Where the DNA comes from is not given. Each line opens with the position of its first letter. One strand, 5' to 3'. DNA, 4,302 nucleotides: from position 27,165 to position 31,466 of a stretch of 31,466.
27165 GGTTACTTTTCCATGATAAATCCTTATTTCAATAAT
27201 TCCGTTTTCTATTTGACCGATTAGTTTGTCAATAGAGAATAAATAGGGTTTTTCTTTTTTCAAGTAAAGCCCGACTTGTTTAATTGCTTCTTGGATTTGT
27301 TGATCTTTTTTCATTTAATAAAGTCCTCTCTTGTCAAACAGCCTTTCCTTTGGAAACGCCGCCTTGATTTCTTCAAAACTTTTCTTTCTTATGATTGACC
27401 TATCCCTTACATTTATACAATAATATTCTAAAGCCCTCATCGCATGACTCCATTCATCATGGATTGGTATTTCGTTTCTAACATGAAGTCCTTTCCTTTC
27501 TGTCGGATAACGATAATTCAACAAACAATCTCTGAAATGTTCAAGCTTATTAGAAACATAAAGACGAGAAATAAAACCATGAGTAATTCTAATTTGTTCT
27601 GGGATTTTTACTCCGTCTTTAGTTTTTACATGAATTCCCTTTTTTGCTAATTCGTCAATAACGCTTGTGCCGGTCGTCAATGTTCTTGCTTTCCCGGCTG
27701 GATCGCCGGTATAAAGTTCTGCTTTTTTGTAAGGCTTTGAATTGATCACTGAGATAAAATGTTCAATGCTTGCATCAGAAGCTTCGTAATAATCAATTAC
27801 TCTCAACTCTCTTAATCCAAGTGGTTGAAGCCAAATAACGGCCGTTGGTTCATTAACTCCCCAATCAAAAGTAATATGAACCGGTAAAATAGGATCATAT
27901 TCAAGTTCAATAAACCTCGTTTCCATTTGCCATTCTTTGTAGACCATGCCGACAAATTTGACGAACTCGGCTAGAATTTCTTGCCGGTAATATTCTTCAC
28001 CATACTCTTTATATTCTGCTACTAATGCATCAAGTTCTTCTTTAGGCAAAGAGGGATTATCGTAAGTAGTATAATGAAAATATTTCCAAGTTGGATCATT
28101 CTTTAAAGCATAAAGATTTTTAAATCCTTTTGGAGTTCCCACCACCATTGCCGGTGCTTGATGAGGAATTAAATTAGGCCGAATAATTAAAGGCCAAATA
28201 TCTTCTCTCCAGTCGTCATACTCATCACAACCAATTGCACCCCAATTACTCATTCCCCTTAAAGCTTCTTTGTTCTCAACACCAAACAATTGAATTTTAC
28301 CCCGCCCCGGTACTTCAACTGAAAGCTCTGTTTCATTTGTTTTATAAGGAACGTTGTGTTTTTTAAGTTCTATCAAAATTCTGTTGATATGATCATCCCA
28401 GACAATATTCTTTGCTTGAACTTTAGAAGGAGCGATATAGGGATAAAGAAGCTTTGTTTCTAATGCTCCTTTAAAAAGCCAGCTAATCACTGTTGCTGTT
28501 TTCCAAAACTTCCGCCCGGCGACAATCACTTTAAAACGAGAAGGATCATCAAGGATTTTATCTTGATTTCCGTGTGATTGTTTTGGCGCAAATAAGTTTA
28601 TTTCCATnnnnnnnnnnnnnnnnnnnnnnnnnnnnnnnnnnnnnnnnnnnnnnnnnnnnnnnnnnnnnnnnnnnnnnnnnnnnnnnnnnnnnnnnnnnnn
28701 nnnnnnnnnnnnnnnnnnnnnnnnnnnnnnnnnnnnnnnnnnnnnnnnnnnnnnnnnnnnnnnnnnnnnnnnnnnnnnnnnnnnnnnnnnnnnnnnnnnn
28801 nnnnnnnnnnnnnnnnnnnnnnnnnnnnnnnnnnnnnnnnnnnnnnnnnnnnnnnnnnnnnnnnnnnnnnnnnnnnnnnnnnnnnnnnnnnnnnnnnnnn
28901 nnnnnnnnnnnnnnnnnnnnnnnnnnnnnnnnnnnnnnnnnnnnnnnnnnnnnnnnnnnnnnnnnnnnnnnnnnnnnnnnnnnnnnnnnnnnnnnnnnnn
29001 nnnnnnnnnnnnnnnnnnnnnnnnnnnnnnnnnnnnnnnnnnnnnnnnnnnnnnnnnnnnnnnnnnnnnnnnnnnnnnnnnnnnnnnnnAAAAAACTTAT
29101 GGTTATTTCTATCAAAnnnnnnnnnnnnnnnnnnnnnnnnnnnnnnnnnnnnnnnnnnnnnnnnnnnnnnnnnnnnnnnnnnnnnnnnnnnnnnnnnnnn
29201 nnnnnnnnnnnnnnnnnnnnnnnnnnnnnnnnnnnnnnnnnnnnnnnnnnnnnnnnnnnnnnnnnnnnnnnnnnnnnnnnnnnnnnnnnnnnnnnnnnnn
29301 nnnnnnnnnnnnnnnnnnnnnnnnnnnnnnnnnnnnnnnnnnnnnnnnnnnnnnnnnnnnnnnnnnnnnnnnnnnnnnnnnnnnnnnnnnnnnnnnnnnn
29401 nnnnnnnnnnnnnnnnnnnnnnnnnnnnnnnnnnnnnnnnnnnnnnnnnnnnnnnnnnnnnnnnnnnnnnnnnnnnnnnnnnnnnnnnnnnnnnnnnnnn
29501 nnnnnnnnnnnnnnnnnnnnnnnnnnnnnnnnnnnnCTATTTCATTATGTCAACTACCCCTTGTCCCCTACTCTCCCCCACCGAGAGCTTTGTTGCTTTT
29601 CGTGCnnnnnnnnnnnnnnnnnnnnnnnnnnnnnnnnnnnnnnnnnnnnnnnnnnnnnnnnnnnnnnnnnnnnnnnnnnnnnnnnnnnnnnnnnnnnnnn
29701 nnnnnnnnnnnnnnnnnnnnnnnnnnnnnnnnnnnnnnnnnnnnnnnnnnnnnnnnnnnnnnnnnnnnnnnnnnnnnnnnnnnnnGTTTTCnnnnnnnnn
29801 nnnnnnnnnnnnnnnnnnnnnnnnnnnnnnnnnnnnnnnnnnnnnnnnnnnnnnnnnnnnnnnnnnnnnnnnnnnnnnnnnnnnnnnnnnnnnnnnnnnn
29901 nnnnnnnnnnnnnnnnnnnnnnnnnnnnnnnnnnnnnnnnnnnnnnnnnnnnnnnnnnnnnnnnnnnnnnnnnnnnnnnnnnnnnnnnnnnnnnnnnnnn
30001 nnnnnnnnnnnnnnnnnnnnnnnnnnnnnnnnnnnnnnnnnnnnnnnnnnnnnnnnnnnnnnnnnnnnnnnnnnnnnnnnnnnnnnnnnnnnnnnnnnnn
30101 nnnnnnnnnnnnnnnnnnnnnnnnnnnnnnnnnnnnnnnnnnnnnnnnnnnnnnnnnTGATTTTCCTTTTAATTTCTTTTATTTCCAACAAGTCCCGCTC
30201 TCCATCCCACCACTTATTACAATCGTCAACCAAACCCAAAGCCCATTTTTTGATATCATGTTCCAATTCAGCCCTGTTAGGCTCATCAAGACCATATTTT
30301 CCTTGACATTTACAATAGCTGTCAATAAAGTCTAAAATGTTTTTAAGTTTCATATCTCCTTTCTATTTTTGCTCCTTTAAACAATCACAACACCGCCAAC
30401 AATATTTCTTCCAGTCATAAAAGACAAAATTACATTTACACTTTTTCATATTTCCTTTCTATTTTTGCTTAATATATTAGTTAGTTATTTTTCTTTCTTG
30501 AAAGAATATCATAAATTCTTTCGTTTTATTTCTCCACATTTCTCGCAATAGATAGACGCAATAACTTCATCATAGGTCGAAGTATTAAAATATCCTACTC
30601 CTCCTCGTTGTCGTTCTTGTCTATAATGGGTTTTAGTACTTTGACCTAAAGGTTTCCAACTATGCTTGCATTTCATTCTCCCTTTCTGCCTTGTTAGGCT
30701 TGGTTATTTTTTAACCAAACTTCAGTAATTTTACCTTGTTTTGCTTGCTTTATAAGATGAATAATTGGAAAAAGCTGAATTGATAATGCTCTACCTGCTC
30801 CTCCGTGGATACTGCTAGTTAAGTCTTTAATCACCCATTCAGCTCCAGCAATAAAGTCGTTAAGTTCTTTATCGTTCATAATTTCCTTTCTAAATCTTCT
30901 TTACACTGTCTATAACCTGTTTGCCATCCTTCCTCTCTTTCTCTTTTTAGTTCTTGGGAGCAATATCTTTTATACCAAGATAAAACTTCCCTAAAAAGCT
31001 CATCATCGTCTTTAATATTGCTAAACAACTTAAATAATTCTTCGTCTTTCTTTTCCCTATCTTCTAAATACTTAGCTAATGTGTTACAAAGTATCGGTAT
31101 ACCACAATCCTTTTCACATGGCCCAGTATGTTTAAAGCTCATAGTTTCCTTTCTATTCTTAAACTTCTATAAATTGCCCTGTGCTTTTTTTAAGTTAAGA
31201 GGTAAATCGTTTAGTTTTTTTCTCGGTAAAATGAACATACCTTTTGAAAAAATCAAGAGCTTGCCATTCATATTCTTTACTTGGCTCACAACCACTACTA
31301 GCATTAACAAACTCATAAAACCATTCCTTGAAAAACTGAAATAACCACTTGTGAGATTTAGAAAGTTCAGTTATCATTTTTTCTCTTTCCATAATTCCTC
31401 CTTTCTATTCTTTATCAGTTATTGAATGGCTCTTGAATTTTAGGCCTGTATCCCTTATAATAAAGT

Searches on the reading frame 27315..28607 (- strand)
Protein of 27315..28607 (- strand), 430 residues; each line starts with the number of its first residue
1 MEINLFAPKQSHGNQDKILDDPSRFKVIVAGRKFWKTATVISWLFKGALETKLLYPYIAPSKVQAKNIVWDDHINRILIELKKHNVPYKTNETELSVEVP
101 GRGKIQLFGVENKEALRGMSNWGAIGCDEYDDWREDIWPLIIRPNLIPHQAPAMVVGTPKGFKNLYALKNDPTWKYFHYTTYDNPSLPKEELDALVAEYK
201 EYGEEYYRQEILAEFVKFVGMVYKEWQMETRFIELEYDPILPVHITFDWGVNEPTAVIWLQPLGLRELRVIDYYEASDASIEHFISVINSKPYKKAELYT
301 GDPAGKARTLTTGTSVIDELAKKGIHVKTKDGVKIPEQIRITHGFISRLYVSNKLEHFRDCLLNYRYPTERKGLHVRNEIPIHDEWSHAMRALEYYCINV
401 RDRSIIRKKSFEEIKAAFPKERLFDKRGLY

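Call 20: search_protein_families(library=phrogs, proteins=[window:27315-28607:-], max_evalue=0.00001)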
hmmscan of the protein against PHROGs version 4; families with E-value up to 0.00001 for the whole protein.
window:27315-28607:- (430 aa): 3 families
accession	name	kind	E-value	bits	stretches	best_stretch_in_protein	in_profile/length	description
phrog_2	-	head and packaging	1.4e-28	101.1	1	12-394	267-586/807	terminase large subunit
phrog_2472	-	unknown function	3.1e-09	37.6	1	223-328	124-227/324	-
phrog_10250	-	head and packaging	1.1e-07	32.8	1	200-396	3-211/228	terminase large subunit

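Call 22: find_related_loci(query=window:27315-28607:-, collection=viral_contigs, flank=10000)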
Query window:27315-28607:- (430 aa) in viral_contigs; peptide patterns used: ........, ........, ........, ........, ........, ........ (x = any residue, [..] = any of these).
24 stretches matched a pattern; 9 encode a relative of the query (tblastn E <= 1e-3); 9 distinct loci.
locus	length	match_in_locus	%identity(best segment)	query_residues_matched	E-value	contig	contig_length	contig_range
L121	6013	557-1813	59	1-410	1e-162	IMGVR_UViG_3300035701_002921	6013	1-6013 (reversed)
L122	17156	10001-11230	59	3-409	1e-159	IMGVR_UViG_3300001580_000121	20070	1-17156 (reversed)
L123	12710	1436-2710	56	1-407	9e-156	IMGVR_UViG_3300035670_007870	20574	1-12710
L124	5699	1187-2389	59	3-397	9e-154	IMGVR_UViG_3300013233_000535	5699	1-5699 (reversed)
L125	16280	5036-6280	56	2-404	3e-151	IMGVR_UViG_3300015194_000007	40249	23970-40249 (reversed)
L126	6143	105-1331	56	3-405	4e-151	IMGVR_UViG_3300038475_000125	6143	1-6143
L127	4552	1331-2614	52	1-416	2e-152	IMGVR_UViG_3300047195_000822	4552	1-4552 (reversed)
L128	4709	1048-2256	54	1-397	1e-151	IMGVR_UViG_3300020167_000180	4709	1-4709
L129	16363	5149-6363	41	20-409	7e-89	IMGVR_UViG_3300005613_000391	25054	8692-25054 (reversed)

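Call 61: find_related_loci(query=window:27315-28607:-, collection=genome_contigs, flank=10000)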
Query window:27315-28607:- (430 aa) in genome_contigs; peptide patterns used: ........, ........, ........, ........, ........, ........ (x = any residue, [..] = any of these).
50 stretches matched a pattern; 3 encode a relative of the query (tblastn E <= 1e-3); 3 distinct loci.
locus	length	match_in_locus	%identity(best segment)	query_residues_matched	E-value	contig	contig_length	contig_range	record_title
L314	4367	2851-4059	60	2-397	5e-163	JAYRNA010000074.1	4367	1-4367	MAG: Candidatus Saccharimonadales bacterium isolate XM2_XAASGE4bin.16 k141_1000769, whole genome shotgun sequence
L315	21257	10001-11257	58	1-413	6e-159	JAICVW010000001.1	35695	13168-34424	MAG: Nitrososphaeraceae archaeon isolate LS_FP_2_bin.12 k141_2697581_length_35695_cov_10.9758, whole genome shotgun sequ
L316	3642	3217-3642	85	1-142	6e-80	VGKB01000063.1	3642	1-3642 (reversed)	MAG: Candidatus Moraniibacteriota bacterium isolate K_DeepCast_150m_m2_305 K_DeepCast_150m_m2_305_Ga0194126_10055214, wh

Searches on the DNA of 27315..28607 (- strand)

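Call 25: search_rna_families(sources=[L122, L123, L125, L129, L121], threshold=evalue, max_evalue=0.1, show_alignments=3)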
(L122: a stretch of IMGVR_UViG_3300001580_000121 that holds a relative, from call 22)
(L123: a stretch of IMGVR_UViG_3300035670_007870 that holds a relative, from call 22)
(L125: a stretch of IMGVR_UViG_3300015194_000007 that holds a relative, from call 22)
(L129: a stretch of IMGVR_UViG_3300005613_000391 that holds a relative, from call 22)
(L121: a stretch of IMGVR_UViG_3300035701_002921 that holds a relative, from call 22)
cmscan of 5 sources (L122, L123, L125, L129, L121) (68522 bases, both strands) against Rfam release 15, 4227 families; matches with E-value up to 0.1: 0.
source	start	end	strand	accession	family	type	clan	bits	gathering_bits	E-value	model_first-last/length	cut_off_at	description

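Call 62: search_with_rna_model(model_id=R1, sources=[L314, L315, L316, L121, L122, L123, L124, L125, L126, L127, L128, L129], max_evalue=1, show_alignments=3)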
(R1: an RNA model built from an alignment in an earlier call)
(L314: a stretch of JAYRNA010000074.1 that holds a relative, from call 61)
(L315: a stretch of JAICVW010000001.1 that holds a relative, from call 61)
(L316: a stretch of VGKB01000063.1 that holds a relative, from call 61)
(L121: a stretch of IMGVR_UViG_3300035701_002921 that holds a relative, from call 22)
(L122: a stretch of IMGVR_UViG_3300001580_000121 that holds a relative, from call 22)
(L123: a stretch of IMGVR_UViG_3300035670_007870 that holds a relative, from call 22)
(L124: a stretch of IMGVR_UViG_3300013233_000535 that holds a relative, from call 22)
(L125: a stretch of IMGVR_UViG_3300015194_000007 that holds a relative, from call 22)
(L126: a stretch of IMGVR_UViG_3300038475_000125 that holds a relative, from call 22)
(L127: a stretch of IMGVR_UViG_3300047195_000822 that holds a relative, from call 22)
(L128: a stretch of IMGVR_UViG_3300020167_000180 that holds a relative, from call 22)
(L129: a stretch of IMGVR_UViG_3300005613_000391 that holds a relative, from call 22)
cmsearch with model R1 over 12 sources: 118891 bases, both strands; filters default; matches with E-value up to 1: 0.
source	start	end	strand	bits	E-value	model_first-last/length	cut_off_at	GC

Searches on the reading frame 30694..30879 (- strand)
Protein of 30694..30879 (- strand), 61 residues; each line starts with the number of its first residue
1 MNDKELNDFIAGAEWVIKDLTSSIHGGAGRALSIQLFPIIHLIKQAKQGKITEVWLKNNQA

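Call 21: search_protein_families(library=pfam, proteins=[window:30694-30879:-], max_evalue=0.01)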
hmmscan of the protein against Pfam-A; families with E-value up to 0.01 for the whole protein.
window:30694-30879:- (61 aa): 0 families

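Call 90: find_encoding_contigs(protein=window:30694-30879:-, flank=2500, max_places=10)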
Protein window:30694-30879:- (61 aa): 6 contigs read that carry it; 3 places shown.
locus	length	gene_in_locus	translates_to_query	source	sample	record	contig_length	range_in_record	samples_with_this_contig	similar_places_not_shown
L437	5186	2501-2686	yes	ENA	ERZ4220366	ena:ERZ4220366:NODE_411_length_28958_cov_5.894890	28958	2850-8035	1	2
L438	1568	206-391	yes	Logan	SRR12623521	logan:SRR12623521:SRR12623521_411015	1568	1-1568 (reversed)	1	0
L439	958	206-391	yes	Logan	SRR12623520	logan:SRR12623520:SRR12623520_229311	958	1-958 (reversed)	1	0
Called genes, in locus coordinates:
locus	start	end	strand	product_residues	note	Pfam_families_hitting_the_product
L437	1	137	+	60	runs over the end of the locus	-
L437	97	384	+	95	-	-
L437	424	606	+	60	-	PF13411:MerR_1 (weak)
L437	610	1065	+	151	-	PF03330:DPBB_1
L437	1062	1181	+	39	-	-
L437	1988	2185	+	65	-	-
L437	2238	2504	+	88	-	-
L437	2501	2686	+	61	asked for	-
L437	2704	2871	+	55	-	-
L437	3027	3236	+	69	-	-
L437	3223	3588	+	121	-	-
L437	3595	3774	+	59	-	-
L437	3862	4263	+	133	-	-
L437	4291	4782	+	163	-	-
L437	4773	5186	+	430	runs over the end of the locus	-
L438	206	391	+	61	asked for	-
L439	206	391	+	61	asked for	-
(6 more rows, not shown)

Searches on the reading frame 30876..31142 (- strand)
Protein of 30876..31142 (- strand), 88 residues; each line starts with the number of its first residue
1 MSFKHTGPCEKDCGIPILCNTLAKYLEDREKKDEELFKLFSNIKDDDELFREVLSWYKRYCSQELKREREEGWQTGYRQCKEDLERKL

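Call 21: search_protein_families(library=pfam, proteins=[window:30876-31142:-], max_evalue=0.01)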
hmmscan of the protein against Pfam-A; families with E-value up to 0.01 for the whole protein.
window:30876-31142:- (88 aa): 0 families

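Call 23: find_related_loci(query=window:30876-31142:-, collection=viral_contigs, flank=6000)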
Query window:30876-31142:- (88 aa) in viral_contigs; peptide patterns used: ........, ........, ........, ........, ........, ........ (x = any residue, [..] = any of these).
6 stretches matched a pattern, but none encodes a relative of the query by tblastn (E <= 1e-3).

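Call 27: find_encoding_contigs(protein=window:30876-31142:-, flank=3000, max_places=10)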
Protein window:30876-31142:- (88 aa): 3 contigs read that carry it; 1 place shown.
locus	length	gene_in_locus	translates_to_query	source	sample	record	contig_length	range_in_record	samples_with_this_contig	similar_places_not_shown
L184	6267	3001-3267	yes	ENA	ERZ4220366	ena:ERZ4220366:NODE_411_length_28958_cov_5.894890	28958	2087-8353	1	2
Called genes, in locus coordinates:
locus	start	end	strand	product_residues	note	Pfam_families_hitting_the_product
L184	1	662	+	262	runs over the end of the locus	-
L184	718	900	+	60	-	-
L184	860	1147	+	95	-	-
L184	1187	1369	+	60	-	PF13411:MerR_1 (weak)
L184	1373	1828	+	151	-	PF03330:DPBB_1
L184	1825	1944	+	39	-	-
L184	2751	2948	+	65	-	-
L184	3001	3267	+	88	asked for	-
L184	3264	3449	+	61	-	-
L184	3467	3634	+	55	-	-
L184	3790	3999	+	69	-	-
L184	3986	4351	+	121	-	-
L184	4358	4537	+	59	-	-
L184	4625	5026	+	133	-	-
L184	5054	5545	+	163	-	-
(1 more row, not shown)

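Call 30: find_homologous_proteins(query=window:30876-31142:-, max_evalue=0.001)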
Query window:30876-31142:- (88 aa): 1 proteins with E <= 0.001 among 1 candidates.
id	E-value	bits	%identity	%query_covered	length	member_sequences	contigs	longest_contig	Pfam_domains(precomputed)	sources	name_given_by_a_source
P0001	9.0e-54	197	100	100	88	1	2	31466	-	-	-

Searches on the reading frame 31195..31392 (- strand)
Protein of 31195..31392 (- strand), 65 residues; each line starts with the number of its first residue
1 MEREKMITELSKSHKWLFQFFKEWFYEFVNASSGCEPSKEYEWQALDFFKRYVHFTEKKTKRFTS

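Call 21: search_protein_families(library=pfam, proteins=[window:31195-31392:-], max_evalue=0.01)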
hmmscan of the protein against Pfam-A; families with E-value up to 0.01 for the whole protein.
window:31195-31392:- (65 aa): 0 families

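Call 28: find_encoding_contigs(protein=window:31195-31392:-, flank=3000, max_places=10)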
Protein window:31195-31392:- (65 aa): 3 contigs read that carry it; 1 place shown.
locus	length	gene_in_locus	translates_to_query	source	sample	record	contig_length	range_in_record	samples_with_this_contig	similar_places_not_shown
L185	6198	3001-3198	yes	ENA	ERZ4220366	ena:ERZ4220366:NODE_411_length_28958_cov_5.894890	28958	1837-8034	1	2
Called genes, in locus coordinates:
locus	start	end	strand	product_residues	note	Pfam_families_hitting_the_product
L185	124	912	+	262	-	-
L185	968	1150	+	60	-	-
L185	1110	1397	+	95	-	-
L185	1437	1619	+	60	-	PF13411:MerR_1 (weak)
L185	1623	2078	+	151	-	PF03330:DPBB_1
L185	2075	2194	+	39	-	-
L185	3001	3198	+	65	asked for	-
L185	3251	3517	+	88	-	-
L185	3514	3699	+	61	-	-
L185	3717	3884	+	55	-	-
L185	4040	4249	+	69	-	-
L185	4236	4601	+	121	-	-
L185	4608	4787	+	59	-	-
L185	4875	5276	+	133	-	-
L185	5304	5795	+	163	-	-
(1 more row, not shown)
